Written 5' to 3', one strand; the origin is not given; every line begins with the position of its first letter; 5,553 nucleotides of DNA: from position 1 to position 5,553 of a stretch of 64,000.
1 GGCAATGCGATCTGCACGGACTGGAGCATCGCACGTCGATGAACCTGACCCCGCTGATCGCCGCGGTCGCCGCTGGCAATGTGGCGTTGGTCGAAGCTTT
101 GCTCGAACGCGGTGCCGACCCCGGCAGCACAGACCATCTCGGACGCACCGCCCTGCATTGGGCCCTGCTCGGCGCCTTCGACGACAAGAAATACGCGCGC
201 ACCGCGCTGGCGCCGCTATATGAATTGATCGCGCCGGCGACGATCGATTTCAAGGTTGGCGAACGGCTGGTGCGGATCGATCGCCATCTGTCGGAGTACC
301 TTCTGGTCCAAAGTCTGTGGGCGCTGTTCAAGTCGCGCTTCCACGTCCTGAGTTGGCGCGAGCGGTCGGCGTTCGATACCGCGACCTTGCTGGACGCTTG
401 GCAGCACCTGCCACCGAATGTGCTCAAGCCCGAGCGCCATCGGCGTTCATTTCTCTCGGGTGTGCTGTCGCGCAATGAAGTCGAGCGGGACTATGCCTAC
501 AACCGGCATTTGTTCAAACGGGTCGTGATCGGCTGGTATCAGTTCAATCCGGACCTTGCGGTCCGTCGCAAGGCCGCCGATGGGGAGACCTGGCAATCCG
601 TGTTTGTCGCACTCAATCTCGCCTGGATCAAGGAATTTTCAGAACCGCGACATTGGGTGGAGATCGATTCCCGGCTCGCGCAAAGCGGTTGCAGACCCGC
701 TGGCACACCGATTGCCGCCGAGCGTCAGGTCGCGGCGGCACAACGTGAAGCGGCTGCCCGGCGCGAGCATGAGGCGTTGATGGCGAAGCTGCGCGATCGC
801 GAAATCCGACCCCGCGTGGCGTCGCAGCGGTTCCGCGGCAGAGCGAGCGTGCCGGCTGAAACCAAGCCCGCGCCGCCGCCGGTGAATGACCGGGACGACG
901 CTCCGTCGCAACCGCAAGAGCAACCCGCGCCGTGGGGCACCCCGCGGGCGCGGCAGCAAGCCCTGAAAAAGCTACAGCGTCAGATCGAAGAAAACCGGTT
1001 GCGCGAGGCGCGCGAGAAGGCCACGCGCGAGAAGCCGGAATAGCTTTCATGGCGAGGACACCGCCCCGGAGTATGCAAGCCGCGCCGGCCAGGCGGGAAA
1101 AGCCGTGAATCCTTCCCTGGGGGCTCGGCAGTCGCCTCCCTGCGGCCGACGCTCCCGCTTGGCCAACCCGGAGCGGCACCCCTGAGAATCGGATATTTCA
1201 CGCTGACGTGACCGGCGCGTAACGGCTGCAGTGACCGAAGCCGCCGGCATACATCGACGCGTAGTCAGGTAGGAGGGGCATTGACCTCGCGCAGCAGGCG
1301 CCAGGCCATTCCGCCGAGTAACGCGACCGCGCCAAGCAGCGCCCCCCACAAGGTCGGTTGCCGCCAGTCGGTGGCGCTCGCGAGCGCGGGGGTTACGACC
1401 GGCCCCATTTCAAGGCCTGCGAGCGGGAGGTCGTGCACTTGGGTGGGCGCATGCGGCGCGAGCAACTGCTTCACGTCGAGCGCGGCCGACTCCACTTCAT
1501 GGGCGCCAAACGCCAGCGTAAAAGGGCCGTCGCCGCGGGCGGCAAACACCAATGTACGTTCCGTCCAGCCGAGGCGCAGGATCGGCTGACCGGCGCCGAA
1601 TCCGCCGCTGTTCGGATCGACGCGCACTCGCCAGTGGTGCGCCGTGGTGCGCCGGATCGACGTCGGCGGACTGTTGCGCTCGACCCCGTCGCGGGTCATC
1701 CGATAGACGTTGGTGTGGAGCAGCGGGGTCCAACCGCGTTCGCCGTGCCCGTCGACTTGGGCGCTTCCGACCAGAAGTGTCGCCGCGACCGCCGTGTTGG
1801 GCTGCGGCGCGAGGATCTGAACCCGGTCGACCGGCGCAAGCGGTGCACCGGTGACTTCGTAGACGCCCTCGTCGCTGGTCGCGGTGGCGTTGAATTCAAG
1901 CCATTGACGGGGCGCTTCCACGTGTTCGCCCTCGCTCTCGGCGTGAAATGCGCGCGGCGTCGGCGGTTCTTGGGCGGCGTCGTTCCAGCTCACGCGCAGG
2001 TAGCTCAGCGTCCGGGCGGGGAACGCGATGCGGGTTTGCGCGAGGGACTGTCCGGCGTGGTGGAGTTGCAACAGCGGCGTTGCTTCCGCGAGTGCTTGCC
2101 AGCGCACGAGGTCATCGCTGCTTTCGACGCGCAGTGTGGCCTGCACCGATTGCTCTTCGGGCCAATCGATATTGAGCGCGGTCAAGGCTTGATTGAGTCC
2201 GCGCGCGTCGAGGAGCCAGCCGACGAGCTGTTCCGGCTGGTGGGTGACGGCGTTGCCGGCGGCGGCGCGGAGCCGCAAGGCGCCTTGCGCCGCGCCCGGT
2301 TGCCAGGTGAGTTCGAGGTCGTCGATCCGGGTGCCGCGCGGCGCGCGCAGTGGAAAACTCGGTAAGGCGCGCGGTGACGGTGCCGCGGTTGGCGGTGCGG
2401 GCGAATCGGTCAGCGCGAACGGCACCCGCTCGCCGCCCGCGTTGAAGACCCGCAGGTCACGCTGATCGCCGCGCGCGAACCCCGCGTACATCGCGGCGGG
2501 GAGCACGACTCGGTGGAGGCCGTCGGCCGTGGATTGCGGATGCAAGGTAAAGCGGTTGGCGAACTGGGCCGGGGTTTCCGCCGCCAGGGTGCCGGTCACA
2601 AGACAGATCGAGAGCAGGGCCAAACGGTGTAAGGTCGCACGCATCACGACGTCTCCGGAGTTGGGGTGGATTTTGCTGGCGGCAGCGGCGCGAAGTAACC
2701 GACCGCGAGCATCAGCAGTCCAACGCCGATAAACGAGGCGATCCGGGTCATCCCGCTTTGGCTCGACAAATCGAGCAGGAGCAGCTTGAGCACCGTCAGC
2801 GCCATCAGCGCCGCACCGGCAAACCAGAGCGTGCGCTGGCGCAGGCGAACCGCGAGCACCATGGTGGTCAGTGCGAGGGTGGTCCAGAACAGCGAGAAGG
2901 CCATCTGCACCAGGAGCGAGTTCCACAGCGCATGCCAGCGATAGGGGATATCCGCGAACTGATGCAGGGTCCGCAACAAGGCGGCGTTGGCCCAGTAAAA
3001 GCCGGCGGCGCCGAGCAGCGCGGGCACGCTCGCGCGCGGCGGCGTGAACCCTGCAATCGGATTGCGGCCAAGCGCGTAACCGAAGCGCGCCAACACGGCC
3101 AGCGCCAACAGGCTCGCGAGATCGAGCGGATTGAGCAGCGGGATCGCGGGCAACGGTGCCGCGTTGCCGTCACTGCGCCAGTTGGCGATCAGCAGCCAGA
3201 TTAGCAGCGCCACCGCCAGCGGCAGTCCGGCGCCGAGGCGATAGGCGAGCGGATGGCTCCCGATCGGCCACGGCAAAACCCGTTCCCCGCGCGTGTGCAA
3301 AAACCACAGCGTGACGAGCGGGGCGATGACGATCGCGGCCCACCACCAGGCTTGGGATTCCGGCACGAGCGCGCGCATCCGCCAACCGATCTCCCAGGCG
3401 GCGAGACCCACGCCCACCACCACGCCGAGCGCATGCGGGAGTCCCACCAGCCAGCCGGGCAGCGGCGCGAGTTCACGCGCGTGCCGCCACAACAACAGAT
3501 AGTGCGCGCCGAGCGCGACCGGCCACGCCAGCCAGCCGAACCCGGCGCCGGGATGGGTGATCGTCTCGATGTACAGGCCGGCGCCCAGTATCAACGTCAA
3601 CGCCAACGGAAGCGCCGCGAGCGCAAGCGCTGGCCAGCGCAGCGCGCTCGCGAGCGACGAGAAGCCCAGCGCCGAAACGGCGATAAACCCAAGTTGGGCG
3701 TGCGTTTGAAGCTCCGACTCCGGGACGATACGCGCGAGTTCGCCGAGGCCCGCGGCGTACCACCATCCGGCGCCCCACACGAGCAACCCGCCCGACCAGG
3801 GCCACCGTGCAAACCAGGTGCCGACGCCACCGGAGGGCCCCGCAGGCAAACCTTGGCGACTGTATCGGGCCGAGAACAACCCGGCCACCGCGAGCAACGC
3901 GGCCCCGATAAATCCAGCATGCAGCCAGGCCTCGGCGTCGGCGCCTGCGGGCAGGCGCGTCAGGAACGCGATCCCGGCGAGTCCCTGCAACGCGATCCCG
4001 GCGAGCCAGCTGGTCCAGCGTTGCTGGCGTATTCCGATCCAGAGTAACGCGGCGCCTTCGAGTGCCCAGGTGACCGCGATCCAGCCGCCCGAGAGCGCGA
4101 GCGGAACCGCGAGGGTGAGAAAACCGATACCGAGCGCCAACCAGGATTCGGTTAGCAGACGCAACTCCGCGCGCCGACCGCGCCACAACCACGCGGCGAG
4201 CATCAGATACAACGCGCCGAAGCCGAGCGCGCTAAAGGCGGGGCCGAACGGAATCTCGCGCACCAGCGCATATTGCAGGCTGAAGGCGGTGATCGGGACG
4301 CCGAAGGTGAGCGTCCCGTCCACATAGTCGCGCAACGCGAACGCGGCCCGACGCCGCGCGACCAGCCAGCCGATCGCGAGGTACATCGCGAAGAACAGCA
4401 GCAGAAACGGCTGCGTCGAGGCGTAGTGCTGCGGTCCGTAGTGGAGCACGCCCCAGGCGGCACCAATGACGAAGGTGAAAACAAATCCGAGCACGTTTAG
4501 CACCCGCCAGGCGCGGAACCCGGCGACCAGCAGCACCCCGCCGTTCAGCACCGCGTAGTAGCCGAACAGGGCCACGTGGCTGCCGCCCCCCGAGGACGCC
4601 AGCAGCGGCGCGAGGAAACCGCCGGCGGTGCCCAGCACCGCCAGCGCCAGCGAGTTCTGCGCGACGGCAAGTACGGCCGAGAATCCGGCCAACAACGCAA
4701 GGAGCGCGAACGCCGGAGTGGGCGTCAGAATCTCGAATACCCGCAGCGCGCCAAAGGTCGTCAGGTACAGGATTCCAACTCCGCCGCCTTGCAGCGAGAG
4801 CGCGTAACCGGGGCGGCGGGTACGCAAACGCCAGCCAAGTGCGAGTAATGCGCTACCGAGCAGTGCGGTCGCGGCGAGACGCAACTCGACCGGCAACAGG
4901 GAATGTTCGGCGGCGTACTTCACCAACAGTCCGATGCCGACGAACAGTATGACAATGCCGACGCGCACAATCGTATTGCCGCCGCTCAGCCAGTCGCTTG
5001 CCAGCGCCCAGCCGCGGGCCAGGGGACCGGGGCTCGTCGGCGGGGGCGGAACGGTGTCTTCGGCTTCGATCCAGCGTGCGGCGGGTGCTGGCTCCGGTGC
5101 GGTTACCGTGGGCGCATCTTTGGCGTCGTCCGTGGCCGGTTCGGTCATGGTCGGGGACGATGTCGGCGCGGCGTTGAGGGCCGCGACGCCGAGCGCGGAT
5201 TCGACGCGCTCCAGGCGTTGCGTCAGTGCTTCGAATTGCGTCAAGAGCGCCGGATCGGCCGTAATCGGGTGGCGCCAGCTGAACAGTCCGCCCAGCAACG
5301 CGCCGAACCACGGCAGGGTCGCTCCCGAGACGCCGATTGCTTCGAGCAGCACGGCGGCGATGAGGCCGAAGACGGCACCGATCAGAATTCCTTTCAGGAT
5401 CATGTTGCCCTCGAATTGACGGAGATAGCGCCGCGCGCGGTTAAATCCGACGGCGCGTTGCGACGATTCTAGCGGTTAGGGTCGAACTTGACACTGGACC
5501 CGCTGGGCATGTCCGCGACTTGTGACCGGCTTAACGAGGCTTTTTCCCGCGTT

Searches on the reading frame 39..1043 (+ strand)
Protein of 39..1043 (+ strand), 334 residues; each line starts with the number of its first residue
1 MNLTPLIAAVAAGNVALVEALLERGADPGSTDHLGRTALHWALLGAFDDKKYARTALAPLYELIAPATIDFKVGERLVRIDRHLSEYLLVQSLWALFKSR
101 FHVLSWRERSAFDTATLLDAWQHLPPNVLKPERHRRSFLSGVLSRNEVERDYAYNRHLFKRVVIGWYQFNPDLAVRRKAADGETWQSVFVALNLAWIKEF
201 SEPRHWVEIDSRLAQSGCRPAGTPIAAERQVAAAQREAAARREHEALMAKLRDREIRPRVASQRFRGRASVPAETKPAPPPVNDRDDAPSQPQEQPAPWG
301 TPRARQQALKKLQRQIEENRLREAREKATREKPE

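Call 20: find_encoding_contigs(protein=window:39-1043:+, flank=3000, max_places=6)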
Protein window:39-1043:+ (334 aa): no gene with exactly this product is on record in the collection.

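Call 51: search_protein_families(library=pfam, proteins=[window:39-1043:+], max_evalue=0.001)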
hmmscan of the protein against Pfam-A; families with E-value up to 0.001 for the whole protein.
window:39-1043:+ (334 aa): 5 families
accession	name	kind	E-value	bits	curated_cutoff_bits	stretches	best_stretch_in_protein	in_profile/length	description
PF00023.36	Ank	-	6.9e-08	32.8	21.1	1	3-32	3-32/33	Ankyrin repeat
PF13637.12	Ank_4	-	4.6e-07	30.4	22.7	1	7-45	2-40/50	Ankyrin repeats (many copies)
PF12796.13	Ank_2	-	2.1e-06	28.6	27.3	1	3-43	30-68/90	Ankyrin repeats (3 copies)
PF13606.12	Ank_3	-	5.3e-05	23.7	22.3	0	3-28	3-28/30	Ankyrin repeat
PF13857.12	Ank_5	-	0.00087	20.1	27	0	4-40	18-54/56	Ankyrin repeats (many copies)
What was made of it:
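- Both copies sit between convergent genes (call 51).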

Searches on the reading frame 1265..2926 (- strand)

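Call 51: search_protein_families(library=pfam, proteins=[window:1265-2926:-], max_evalue=0.001)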
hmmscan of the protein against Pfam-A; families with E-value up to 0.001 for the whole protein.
window:1265-2926:- (553 aa): 1 family
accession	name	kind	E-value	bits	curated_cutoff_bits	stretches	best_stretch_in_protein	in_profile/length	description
PF13163.11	DUF3999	-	2.8e-91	307.3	30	1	122-544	3-424/424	Protein of unknown function (DUF3999)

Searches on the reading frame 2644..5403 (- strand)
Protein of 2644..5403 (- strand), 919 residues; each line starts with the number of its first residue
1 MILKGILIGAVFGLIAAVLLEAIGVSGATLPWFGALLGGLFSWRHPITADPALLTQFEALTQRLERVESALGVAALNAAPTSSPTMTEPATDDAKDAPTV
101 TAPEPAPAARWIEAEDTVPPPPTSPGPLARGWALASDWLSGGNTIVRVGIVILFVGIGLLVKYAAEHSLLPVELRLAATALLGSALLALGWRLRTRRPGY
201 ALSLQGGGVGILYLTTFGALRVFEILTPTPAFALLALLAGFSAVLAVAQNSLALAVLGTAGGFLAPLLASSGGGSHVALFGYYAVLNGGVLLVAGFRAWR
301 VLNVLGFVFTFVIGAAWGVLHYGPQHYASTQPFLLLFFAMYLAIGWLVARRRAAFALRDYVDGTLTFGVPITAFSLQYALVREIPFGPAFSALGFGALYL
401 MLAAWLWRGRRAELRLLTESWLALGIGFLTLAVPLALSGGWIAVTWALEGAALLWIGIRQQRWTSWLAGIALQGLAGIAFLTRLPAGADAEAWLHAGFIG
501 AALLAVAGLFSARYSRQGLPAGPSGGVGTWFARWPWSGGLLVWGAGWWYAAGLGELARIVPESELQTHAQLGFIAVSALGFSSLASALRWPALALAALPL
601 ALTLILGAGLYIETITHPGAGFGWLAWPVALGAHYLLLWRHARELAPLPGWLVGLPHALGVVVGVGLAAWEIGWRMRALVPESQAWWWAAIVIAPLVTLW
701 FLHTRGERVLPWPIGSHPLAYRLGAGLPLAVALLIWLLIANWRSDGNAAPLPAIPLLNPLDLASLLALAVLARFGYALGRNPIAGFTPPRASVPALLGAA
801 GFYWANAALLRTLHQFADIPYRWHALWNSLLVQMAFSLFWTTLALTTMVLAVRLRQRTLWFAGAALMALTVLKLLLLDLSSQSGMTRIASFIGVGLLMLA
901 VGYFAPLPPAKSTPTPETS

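Call 51: search_protein_families(library=pfam, proteins=[window:2644-5403:-], max_evalue=0.001)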
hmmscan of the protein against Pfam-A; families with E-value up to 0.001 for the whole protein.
window:2644-5403:- (919 aa): 1 family
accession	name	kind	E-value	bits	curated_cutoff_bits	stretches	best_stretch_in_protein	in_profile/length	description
PF10101.14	DUF2339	-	2.3e-170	569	33.6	1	141-908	1-659/659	Predicted membrane protein (DUF2339)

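Call 70: find_encoding_contigs(protein=window:2644-5403:-, flank=10000, max_places=3)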
Protein window:2644-5403:- (919 aa): 3 contigs read that carry it; 3 places shown.
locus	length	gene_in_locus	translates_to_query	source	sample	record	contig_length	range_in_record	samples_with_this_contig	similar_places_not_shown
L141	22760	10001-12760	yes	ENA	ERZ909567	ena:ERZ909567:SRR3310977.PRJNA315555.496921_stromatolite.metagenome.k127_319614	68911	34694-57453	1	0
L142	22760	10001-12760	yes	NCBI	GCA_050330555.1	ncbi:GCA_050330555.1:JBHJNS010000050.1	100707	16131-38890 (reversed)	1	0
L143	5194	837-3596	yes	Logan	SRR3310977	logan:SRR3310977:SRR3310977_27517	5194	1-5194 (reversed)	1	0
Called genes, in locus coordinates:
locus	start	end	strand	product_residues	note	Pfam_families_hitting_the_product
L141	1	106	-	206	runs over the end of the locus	PF03872:RseA_N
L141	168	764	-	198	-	PF07638:Sigma70_ECF (weak), PF04542:Sigma70_r2, PF08281:Sigma70_r4_2, PF04545:Sigma70_r4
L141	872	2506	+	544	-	PF00890:FAD_binding_2, PF01266:DAO, PF03486:HI0933_like (faint), PF07992:Pyr_redox_2 (faint), PF02910:Succ_DH_flav_C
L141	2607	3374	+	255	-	PF00557:Peptidase_M24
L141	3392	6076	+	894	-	PF08335:GlnD_UR_UTase, PF27444:GlnD_3rd, PF01966:HD, PF27446:GlnD_5th, PF01842:ACT (weak)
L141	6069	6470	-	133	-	PF00903:Glyoxalase, PF13669:Glyoxalase_4 (weak), PF18029:Glyoxalase_6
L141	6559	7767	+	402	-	PF00155:Aminotran_1_2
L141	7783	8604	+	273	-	PF14805:THDPS_N_2, PF00132:Hexapep, PF14602:Hexapep_2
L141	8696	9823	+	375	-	PF01546:Peptidase_M20, PF07687:M20_dimer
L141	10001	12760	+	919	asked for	PF10101:DUF2339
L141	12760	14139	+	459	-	PF13163:DUF3999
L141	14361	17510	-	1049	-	PF00580:UvrD-helicase (faint), PF01443:Viral_helicase1 (faint), PF13245:AAA_19 (weak), PF13538:UvrD_C_2 (faint), PF00023:Ank (faint), PF12796:Ank_2 (weak), PF13637:Ank_4 (weak)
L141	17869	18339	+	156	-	-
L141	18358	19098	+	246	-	-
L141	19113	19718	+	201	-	-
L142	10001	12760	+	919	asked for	PF10101:DUF2339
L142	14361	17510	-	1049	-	PF00580:UvrD-helicase (faint), PF01443:Viral_helicase1 (faint), PF13245:AAA_19 (weak), PF13538:UvrD_C_2 (faint), PF00023:Ank (faint), PF12796:Ank_2 (weak), PF13637:Ank_4 (weak)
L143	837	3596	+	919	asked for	PF10101:DUF2339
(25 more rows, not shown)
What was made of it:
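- Tried and rejected: Exact look-up of the 'ankyrin' ORF: failed because the real gene starts outside the window (calls 20, 70).
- Checked: The 'ankyrin gene' is really the 3' end of a 1049-aa helicase-like/ankyrin protein that begins before the window (call 70).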
